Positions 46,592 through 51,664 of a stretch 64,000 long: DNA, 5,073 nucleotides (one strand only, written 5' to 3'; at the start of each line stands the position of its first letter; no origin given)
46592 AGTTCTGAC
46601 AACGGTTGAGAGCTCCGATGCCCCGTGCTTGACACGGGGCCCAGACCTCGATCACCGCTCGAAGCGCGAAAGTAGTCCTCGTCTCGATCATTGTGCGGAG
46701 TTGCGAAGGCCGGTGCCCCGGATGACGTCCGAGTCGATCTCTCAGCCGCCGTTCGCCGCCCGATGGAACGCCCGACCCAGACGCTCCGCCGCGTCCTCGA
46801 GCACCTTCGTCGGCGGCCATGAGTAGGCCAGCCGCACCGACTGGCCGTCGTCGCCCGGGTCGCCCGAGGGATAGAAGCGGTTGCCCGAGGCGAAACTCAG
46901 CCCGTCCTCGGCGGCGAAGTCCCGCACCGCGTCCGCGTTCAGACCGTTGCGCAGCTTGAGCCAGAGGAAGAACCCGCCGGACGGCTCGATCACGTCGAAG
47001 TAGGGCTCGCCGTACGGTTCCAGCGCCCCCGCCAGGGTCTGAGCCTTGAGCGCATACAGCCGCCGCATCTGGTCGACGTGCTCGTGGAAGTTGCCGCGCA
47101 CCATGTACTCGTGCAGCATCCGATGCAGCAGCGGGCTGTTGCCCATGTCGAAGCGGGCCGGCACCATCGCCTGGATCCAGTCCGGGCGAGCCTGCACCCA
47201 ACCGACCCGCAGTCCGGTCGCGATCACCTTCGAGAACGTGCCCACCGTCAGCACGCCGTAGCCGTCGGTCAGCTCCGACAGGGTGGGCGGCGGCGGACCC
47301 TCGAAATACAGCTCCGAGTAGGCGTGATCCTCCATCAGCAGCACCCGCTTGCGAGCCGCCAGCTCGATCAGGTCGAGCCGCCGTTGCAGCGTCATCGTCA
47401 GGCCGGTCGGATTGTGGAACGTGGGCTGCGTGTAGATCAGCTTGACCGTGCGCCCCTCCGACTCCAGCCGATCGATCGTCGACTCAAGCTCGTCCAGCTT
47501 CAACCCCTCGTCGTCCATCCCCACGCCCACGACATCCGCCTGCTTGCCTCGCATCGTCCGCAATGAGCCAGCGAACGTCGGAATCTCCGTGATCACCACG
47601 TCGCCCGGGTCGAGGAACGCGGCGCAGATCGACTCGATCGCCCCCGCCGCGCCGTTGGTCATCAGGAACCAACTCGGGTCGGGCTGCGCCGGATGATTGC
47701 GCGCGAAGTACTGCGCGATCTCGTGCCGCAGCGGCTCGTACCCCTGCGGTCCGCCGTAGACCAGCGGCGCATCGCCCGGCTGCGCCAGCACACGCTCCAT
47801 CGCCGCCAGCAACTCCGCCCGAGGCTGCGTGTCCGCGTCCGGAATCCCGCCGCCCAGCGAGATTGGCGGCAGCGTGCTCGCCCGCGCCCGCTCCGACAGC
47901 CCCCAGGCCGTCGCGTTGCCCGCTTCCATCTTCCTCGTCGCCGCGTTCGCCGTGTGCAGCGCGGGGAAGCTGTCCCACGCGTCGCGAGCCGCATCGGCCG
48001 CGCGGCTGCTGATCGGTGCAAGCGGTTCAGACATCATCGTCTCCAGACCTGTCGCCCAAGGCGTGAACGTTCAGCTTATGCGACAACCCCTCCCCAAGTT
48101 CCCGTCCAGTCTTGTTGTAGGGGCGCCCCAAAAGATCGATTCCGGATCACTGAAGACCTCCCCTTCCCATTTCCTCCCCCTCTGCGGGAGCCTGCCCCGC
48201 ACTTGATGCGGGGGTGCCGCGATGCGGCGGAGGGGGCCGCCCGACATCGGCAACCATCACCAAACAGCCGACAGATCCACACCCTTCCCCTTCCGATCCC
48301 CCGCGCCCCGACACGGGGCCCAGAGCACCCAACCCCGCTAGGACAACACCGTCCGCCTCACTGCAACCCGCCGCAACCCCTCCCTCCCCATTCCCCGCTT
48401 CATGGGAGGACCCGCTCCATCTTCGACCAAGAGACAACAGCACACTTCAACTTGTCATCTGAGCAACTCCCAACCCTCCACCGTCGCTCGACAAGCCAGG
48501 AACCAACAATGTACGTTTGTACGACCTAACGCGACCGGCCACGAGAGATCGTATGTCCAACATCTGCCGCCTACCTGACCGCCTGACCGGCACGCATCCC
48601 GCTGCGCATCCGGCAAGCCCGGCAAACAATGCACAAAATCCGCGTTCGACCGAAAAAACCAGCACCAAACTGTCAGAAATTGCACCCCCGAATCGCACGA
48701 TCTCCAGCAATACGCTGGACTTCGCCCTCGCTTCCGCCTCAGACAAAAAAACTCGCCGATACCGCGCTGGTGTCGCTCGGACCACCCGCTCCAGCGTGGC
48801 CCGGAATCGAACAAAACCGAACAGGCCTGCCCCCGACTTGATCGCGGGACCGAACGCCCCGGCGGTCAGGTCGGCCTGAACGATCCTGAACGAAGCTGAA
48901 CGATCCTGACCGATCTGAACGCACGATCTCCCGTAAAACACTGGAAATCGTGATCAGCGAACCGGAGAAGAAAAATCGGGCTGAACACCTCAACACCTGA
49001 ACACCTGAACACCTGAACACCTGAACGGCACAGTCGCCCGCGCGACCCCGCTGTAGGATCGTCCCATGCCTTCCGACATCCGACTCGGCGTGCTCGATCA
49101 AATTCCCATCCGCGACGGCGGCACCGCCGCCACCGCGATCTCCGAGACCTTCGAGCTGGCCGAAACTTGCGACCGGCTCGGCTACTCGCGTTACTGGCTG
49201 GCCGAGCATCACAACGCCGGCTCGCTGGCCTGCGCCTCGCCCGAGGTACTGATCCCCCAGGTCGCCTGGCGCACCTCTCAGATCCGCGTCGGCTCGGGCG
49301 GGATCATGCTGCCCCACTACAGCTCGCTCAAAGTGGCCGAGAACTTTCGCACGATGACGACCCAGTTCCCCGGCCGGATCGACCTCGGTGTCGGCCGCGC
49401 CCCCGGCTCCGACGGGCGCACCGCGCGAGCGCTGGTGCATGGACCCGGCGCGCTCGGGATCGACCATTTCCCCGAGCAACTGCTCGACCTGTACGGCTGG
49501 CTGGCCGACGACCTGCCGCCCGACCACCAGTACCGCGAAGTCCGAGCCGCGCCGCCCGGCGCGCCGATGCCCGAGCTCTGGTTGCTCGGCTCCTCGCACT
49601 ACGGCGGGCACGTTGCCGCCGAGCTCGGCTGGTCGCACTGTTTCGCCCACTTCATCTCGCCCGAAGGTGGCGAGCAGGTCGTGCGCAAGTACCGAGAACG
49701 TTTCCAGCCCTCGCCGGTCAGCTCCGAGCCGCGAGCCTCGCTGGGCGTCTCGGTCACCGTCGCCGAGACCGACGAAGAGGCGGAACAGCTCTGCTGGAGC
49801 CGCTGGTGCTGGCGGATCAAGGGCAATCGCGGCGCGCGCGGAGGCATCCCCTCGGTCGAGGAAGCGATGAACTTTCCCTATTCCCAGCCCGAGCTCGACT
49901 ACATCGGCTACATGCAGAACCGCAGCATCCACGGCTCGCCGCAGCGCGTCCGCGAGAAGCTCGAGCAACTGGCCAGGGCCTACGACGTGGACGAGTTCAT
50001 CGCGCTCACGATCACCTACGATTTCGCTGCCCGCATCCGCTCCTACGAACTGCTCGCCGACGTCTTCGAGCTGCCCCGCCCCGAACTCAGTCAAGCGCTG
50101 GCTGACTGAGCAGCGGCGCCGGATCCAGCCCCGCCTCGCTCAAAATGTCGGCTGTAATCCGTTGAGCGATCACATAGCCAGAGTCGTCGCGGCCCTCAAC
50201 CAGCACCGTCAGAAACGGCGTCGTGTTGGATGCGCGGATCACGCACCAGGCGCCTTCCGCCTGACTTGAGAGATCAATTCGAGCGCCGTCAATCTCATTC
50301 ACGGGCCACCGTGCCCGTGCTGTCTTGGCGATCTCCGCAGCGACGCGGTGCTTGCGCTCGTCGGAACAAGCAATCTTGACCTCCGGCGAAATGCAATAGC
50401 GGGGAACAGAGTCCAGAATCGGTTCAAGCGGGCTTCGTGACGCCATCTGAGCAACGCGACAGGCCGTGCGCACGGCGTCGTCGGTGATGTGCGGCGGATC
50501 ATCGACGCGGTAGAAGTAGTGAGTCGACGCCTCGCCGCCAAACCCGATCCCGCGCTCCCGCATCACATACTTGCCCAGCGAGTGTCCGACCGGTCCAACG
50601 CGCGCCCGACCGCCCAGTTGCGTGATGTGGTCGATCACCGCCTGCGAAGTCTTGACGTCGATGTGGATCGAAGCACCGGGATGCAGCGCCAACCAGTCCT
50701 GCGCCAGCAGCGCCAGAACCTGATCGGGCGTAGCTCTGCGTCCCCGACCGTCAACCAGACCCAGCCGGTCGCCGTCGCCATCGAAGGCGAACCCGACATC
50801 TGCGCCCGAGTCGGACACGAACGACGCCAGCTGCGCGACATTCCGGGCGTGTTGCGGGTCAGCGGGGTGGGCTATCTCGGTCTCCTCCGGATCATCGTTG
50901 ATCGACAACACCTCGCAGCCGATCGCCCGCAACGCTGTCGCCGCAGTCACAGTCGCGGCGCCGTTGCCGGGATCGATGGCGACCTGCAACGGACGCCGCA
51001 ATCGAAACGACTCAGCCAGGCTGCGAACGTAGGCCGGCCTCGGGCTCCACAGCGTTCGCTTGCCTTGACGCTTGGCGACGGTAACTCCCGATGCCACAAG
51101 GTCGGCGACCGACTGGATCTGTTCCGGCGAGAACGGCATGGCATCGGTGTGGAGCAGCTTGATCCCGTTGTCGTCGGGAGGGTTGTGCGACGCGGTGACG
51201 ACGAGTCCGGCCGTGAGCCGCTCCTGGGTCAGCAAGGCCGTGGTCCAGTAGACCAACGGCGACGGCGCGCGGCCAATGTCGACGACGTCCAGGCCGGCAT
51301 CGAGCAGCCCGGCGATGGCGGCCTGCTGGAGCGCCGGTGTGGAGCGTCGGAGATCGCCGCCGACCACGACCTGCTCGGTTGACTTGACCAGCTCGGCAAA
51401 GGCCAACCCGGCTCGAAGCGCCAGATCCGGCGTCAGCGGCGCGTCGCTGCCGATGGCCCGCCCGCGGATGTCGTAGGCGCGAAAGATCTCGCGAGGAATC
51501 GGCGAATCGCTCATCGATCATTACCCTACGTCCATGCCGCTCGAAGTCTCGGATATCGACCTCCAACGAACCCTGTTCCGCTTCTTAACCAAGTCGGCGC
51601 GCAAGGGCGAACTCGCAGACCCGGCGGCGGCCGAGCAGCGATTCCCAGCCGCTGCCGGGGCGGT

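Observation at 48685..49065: Second and third copies of the 65-nt module with a perfect 4x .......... array abutting a putative -10 (TAGGAT) of an LLM oxidoreductase gene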

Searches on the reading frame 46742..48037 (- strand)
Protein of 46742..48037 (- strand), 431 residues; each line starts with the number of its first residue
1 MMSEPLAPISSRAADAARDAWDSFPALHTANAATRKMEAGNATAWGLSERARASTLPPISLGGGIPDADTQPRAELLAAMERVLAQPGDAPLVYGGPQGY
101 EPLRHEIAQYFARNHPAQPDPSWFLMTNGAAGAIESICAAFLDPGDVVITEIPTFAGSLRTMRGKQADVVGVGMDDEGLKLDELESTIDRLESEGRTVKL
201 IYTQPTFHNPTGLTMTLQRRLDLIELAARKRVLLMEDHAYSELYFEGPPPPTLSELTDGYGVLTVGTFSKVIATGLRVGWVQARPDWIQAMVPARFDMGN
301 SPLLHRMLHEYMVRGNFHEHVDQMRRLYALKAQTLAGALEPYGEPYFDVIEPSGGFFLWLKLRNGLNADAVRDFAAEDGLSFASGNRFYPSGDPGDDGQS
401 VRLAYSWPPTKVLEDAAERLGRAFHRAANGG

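Call 21: search_protein_families(library=pfam, proteins=[window:46742-48037:-])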
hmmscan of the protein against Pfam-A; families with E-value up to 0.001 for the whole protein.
window:46742-48037:- (431 aa): 2 families
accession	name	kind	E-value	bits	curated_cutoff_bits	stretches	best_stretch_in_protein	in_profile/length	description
PF00155.27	Aminotran_1_2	-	8.5e-36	124.3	19.7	1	60-419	5-360/361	Aminotransferase class I and II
PF12897.13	Asp_aminotransf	-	1.6e-11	44.1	27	1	165-419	144-404/421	Aspartate amino-transferase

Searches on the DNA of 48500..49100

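Call 17: search_rna_families(source=window, start=48500, end=49100, threshold=evalue, max_evalue=10)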
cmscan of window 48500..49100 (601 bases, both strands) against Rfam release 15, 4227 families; matches with E-value up to 10: 1.
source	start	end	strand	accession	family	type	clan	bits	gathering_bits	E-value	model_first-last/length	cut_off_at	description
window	48944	49002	+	RF02687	RAGATH-8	Gene; sRNA;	-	8.6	86.7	8.4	145-212/276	no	RAGATH-8 RNA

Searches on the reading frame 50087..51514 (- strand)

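Call 21: search_protein_families(library=pfam, proteins=[window:50087-51514:-])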
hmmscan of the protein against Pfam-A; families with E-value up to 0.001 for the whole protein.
window:50087-51514:- (475 aa): 4 families
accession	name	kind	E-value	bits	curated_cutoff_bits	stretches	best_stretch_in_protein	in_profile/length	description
PF02878.22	PGM_PMM_I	-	1.8e-32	112.3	22.5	1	9-142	2-133/138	Phosphoglucomutase/phosphomannomutase, alpha/beta/alpha domain I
PF02879.22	PGM_PMM_II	-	2.2e-20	73.6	29.3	1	161-258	2-103/103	Phosphoglucomutase/phosphomannomutase, alpha/beta/alpha domain II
PF02880.22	PGM_PMM_III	-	3.8e-15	56.5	20.7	1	263-368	2-110/115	Phosphoglucomutase/phosphomannomutase, alpha/beta/alpha domain III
PF00408.26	PGM_PMM_IV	-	3e-06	27.6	23.1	1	378-445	1-56/68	Phosphoglucomutase/phosphomannomutase, C-terminal domain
